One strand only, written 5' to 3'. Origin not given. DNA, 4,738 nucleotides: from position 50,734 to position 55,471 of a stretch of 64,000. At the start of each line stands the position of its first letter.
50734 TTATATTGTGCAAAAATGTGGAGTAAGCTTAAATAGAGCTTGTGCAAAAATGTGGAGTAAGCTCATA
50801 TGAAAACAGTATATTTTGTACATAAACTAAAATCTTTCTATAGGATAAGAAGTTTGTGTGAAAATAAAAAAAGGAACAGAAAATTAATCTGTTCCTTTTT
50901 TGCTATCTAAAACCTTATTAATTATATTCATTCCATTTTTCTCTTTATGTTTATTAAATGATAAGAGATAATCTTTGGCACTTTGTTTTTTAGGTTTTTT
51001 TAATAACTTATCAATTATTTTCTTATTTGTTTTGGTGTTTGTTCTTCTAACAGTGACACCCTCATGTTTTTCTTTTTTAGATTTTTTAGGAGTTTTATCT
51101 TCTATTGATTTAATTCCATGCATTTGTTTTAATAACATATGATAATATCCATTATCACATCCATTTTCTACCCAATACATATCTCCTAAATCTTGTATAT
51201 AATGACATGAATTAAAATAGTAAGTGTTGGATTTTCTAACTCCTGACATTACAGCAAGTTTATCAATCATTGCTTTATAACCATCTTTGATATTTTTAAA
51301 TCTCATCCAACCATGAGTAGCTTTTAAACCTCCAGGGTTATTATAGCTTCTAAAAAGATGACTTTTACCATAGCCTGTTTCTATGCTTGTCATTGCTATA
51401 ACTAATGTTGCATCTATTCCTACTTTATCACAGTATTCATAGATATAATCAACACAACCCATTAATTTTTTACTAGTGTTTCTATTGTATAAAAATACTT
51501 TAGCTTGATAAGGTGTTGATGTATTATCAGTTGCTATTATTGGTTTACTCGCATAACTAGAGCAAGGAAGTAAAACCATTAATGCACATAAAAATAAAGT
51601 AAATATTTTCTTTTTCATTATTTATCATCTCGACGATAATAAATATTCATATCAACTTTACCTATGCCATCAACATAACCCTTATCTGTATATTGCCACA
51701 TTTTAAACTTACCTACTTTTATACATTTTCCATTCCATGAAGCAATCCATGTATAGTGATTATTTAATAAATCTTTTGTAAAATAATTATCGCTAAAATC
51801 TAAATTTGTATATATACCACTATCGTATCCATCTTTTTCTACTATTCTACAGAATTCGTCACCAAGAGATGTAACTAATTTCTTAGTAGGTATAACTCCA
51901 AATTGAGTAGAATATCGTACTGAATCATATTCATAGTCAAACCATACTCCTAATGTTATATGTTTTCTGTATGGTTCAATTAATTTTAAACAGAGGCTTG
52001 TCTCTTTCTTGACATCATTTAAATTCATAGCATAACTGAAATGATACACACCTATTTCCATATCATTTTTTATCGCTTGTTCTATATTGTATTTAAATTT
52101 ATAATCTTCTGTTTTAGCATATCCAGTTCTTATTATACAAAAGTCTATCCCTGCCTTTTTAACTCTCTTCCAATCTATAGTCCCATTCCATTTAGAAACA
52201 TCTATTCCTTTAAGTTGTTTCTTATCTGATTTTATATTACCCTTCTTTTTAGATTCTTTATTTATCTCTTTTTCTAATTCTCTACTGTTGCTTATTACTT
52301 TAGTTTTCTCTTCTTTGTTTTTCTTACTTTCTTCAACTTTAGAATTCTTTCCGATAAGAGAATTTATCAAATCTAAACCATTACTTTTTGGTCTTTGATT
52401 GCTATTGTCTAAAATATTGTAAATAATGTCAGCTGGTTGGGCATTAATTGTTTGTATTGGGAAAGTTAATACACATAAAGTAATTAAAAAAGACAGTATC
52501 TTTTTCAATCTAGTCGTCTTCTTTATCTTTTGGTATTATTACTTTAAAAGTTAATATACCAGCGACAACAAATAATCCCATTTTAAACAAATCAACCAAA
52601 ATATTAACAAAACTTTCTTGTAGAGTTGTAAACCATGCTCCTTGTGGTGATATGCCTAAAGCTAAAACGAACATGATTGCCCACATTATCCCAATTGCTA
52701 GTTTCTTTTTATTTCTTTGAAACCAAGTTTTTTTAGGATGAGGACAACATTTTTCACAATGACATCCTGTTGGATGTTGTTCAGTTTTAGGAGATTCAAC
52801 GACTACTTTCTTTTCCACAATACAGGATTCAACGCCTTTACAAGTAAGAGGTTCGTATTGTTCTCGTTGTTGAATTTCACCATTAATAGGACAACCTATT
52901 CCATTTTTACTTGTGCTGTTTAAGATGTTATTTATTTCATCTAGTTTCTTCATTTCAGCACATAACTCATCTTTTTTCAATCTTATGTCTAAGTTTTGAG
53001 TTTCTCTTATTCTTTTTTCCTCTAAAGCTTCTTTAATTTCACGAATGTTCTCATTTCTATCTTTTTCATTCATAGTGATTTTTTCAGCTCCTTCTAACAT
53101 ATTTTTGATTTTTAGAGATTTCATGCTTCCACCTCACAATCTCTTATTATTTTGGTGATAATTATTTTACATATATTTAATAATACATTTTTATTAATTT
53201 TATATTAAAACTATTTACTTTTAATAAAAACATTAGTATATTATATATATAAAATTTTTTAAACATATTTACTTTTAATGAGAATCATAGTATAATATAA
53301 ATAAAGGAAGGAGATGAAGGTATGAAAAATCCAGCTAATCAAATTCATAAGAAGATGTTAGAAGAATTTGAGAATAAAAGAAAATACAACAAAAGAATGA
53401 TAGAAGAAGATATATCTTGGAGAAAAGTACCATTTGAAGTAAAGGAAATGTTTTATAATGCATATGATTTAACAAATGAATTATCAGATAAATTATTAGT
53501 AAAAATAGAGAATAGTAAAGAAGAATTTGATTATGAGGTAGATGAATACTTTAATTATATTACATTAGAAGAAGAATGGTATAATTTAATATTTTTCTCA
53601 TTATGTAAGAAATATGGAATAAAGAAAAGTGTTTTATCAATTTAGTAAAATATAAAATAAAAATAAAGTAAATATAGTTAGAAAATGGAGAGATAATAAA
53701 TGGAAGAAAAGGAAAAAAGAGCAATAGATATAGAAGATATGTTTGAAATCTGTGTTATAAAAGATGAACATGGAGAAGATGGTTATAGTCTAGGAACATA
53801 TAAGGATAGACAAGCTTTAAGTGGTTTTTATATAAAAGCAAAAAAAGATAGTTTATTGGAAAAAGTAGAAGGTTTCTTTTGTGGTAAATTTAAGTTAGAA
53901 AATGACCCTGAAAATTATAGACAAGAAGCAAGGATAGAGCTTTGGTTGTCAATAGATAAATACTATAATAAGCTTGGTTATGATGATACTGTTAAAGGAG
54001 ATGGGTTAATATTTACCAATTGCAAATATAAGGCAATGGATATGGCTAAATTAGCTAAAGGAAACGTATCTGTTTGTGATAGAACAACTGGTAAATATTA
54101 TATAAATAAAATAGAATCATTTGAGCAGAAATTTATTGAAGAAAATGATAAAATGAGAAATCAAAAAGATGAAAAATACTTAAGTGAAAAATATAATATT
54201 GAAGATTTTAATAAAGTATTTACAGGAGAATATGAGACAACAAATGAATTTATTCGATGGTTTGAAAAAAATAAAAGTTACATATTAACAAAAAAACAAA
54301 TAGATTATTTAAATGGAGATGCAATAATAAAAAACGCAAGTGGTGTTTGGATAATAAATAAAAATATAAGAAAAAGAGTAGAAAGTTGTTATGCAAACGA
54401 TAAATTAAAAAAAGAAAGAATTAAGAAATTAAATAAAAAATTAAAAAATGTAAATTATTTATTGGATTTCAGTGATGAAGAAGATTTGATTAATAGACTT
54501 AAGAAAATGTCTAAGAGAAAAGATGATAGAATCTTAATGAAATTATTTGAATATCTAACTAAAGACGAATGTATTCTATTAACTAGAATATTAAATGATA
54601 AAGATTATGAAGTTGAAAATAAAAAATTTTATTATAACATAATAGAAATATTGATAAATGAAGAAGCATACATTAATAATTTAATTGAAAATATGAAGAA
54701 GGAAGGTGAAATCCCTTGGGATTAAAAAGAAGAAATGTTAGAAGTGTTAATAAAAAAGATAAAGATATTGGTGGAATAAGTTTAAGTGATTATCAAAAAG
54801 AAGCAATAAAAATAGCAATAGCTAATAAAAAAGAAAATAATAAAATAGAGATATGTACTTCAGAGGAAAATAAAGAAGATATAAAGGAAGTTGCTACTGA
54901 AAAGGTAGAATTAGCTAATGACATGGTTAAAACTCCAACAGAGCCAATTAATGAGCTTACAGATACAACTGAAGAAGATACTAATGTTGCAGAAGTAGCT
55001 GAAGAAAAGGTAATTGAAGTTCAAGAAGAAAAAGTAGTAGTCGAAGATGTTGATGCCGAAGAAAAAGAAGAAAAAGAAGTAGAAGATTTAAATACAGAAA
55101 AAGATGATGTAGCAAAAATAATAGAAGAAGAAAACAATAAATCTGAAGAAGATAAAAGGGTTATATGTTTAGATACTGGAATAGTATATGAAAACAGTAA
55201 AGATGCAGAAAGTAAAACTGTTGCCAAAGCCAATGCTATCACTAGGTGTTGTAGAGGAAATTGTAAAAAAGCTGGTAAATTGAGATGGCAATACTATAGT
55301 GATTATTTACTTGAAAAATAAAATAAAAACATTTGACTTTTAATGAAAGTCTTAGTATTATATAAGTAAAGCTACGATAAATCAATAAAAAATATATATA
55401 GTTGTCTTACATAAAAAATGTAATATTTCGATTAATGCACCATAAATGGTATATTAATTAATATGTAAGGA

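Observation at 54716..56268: HU-fold DNA-binding domain fused to a ~160-residue polyacidic tail, next to another acidic protein: possible DNA-mimic / nucleoid-targeting pair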

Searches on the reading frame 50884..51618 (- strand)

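Call 15: search_protein_families(library=pfam, proteins=[window:50884-51618:-], max_evalue=0.01)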
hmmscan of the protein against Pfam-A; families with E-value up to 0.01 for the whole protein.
window:50884-51618:- (244 aa): 2 families
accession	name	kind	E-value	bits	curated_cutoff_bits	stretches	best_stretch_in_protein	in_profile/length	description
PF01832.25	Glucosaminidase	-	2.7e-08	34.9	30.2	1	57-134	2-86/123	Mannosyl-glycoprotein endo-beta-N-acetylglucosaminidase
PF19633.4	SDG2_C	-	0.0091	15.5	27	0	147-239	307-396/420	Protein SET DOMAIN GROUP 2 C-terminal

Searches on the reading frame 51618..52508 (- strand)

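Call 3: search_protein_families(library=pfam, proteins=[window:51618-52508:-], max_evalue=0.1)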
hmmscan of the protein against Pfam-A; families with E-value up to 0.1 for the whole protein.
window:51618-52508:- (296 aa): 1 family
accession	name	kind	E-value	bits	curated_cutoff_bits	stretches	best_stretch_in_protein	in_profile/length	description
PF01183.26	Glyco_hydro_25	-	4.2e-29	102.6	27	1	102-282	1-180/180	Glycosyl hydrolases family 25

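Call 4: search_protein_families(library=phrogs, proteins=[window:51618-52508:-], max_evalue=0.1)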
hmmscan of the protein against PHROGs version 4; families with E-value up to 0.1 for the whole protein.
window:51618-52508:- (296 aa): 6 families
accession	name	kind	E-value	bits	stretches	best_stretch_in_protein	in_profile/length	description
phrog_291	-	lysis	7.9e-42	144.6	1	94-294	108-309/509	endolysin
phrog_6745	-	lysis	5.2e-36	125.3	1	98-261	3-157/396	endolysin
phrog_6219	-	lysis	8.6e-21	75.8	1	100-291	3-187/326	endolysin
phrog_3084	-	lysis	8.4e-11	42.5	1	93-290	153-353/468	endolysin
phrog_23704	-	unknown function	0.017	16.5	1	206-290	30-116/134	-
phrog_17515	-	unknown function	0.028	15.6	1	195-281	3-85/98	-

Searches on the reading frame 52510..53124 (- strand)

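Call 3: search_protein_families(library=pfam, proteins=[window:52510-53124:-], max_evalue=0.1)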
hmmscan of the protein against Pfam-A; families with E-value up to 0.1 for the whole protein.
window:52510-53124:- (204 aa): 1 family
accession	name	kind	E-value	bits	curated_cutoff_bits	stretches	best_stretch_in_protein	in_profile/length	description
PF13903.11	Claudin_2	-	0.077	13.2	29.1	0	101-196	43-139/192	PMP-22/EMP/MP20/Claudin tight junction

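Call 4: search_protein_families(library=phrogs, proteins=[window:52510-53124:-], max_evalue=0.1)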
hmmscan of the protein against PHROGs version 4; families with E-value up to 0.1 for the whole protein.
window:52510-53124:- (204 aa): 3 families
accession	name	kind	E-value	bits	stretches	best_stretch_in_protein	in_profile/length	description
phrog_16598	-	unknown function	0.035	15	1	20-41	13-35/37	-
phrog_34114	-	unknown function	0.058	14.8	1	14-46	23-56/127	-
phrog_18529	-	unknown function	0.09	14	0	6-45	15-54/119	-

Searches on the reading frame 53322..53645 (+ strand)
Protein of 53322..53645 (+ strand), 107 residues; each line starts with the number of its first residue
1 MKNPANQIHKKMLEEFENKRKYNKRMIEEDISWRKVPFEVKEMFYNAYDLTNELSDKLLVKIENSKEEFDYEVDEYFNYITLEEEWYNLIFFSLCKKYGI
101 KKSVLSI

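Call 3: search_protein_families(library=pfam, proteins=[window:53322-53645:+], max_evalue=0.1)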
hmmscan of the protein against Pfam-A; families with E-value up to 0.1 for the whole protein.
window:53322-53645:+ (107 aa): 2 families
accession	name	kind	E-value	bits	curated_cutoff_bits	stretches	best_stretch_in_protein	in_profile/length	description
PF12369.13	GnHR_trans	-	0.0093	16.8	22.1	1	10-56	17-62/68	Gonadotropin hormone receptor transmembrane region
PF13169.11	Poxvirus_B22R_N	-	0.032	15.2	25.8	1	11-52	30-71/89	Poxvirus B22R protein N-terminal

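Call 4: search_protein_families(library=phrogs, proteins=[window:53322-53645:+], max_evalue=0.1)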
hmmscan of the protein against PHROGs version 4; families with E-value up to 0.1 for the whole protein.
window:53322-53645:+ (107 aa): 2 families
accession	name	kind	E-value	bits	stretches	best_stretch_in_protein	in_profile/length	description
phrog_4496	-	unknown function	0.026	15.7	1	19-53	78-112/115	-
phrog_6964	-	unknown function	0.076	14.4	1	19-81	30-91/96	-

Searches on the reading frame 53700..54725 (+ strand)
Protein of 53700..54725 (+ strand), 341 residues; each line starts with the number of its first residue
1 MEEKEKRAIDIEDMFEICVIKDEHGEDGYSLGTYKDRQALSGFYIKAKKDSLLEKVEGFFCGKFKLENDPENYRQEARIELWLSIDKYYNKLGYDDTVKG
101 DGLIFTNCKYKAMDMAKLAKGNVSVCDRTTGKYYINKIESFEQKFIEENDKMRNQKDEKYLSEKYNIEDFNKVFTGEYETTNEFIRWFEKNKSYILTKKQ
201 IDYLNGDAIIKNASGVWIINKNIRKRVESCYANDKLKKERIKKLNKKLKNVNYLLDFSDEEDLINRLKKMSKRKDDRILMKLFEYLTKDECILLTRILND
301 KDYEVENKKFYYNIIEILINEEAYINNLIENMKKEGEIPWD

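Call 3: search_protein_families(library=pfam, proteins=[window:53700-54725:+], max_evalue=0.1)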
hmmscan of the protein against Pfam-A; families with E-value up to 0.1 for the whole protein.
window:53700-54725:+ (341 aa): 0 families

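Call 4: search_protein_families(library=phrogs, proteins=[window:53700-54725:+], max_evalue=0.1)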
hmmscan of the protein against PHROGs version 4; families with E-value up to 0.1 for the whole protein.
window:53700-54725:+ (341 aa): 0 families

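Call 29: search_protein_families(library=ncbifam, proteins=[window:53700-54725:+], max_evalue=0.05)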
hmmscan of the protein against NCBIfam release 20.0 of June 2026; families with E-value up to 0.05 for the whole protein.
window:53700-54725:+ (341 aa): 1 family
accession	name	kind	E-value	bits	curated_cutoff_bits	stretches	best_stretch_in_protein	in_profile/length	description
TIGR00840.1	b_cpa1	equivalog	0.0075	14.7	251.25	0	115-169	436-491/559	sodium/hydrogen exchanger 3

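Call 79: search_solved_structures(query=window:53700-54725:+, max_evalue=10)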
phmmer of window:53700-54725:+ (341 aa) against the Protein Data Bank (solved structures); distinct sequences matched with E-value up to 10: 1.
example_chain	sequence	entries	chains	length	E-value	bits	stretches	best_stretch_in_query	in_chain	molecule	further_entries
8i8b_E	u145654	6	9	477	0.019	17.3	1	143-206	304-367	Early 49 Daa protein | Protein AC142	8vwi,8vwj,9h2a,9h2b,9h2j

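Call 91: predict_structure(protein=window:53700-54722:+)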
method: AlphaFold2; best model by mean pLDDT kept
length: 341 residues; sequences in the alignment: 1
mean_pLDDT: 36.6   pTM: 0.22
mean pLDDT of the five models: 36.6, 34.4, 32.4, 31.4, 31.2
residues with pLDDT >= 90: 0; 70-90: 0; 50-70: 25; < 50: 316
segments of 3 or more residues with pLDDT < 50: 1-237, 239-241, 247-256, 271-281, 287-289, 295-341
pLDDT, mean of each block of 10 residues (from residue 1): 29 28 31 29 31 32 37 35 35 32 27 28 29 29 34 39 36 36 37 34 35 31 32 44 49 45 55 48 49 48 42 43 41 37 28
secondary structure, 60 per line:
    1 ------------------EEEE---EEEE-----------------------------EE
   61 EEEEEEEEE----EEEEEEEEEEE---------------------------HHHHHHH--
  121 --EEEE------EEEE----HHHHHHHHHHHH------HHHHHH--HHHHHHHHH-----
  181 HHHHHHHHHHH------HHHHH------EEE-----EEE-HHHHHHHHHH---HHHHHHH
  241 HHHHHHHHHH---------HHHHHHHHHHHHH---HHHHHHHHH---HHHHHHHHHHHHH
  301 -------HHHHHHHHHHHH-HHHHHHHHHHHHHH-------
elements in order: E19-22 E26-29 E59-69 E74-84 H112-118 E123-126 E133-136 H141-152 H159-164 H167-175 H181-191 H198-202 E209-211 E217-219 H221-230 H234-250 H260-272 H276-284 H288-300 H308-319 H321-334

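Call 100: search_protein_families(library=padloc, proteins=[window:53700-54725:+], max_evalue=0.001)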
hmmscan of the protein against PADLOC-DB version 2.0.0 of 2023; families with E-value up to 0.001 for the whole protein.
window:53700-54725:+ (341 aa): 0 families

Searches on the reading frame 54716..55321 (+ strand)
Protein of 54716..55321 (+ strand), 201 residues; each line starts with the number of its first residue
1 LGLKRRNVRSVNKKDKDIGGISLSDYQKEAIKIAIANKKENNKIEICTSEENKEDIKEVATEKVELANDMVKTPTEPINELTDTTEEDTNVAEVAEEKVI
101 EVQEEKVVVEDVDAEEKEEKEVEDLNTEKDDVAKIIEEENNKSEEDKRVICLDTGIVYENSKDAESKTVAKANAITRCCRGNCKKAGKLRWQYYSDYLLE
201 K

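Call 3: search_protein_families(library=pfam, proteins=[window:54716-55321:+], max_evalue=0.1)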
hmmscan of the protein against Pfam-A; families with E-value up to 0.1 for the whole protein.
window:54716-55321:+ (201 aa): 0 families

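Call 4: search_protein_families(library=phrogs, proteins=[window:54716-55321:+], max_evalue=0.1)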
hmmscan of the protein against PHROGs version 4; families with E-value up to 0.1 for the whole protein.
window:54716-55321:+ (201 aa): 1 family
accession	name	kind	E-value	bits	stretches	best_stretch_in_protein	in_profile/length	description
phrog_4538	-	unknown function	7.6e-06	26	1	85-194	332-447/447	-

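Call 29: search_protein_families(library=ncbifam, proteins=[window:54716-55321:+], max_evalue=0.05)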
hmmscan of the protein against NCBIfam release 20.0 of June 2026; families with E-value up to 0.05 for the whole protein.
window:54716-55321:+ (201 aa): 0 families

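Call 100: search_protein_families(library=padloc, proteins=[window:54716-55321:+], max_evalue=0.001)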
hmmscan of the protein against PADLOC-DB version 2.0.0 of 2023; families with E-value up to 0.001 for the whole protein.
window:54716-55321:+ (201 aa): 0 families
